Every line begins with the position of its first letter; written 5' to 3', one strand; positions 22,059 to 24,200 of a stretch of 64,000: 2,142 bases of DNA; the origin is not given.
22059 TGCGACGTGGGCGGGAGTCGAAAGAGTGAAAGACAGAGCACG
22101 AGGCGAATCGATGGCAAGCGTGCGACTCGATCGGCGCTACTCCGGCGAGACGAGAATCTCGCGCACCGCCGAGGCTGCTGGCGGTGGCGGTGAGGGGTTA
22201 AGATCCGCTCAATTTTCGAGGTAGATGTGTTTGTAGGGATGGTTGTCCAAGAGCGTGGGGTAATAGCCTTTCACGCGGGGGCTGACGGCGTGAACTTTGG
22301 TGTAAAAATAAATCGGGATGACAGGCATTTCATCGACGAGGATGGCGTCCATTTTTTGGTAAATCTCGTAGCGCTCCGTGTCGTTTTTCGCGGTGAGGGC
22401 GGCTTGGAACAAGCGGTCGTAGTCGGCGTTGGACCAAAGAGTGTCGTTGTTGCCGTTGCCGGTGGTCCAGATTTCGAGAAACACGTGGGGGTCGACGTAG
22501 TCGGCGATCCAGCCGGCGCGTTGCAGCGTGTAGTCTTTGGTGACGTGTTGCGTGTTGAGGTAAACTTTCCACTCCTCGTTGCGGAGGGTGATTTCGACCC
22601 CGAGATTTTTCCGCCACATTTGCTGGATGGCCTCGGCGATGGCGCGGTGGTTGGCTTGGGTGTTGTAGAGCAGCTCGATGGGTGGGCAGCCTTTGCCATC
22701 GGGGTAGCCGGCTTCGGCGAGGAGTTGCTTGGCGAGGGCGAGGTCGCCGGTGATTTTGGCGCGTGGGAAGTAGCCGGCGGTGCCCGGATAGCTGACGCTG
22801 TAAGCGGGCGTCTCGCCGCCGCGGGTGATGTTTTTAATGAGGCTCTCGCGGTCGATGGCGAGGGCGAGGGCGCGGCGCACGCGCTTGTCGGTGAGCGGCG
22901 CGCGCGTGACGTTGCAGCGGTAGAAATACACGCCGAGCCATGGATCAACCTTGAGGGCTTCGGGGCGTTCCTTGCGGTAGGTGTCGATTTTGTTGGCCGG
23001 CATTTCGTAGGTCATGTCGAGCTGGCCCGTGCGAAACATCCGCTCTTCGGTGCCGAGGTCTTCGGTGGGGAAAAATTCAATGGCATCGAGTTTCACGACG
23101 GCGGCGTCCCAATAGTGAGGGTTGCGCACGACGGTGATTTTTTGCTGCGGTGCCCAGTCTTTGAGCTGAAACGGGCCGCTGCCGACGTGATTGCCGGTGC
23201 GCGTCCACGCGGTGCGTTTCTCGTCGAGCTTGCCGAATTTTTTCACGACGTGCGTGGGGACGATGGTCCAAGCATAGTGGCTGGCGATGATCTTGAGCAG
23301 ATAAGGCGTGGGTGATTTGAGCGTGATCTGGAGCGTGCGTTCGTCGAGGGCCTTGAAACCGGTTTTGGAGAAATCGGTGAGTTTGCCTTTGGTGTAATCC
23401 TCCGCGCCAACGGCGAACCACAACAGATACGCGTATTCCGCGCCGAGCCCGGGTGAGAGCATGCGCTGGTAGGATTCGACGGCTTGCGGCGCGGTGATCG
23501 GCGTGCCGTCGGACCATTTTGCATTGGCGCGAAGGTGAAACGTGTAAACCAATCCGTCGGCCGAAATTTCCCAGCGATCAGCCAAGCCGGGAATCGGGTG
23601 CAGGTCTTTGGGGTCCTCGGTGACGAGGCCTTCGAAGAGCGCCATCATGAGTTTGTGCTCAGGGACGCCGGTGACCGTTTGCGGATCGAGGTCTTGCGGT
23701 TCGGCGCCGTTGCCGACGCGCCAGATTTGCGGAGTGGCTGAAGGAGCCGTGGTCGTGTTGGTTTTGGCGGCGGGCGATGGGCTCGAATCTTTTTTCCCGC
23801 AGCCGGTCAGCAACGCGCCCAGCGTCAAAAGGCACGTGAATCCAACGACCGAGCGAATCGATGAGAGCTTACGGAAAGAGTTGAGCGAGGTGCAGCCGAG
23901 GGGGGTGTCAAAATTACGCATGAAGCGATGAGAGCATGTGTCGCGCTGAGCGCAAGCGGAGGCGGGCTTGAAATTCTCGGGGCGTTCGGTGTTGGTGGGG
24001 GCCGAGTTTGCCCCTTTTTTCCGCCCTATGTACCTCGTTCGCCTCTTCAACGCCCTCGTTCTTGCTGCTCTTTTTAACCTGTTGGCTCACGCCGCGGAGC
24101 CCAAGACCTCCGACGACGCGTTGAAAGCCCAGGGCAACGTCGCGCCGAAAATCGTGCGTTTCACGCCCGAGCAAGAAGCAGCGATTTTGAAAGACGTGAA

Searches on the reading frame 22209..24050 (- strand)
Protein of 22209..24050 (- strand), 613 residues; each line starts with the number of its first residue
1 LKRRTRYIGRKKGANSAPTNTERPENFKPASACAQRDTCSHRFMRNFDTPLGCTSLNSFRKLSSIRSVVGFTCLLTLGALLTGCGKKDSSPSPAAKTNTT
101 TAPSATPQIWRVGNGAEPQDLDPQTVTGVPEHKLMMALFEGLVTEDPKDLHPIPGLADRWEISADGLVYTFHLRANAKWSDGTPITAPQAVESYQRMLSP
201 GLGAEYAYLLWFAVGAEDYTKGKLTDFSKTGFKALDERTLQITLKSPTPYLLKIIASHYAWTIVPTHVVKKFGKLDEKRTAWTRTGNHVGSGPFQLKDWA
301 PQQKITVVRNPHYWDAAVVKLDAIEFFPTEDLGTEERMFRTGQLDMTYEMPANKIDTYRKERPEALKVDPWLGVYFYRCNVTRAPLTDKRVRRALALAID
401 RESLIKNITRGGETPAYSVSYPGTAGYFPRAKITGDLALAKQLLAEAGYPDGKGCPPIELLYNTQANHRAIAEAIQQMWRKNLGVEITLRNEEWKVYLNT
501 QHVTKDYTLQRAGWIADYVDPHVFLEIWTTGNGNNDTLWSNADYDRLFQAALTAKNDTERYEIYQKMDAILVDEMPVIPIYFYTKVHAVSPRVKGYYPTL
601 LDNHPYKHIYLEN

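Call 56: search_protein_families(library=pfam, max_evalue=0.001, proteins=[window:22209-24050:-])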
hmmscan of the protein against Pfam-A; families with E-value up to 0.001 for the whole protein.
window:22209-24050:- (613 aa): 1 family
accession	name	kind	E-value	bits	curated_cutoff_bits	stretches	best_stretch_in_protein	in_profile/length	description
PF00496.27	SBP_bac_5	-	5.6e-97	325.6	32.4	1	152-535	2-367/368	Bacterial extracellular solute-binding proteins, family 5 Middle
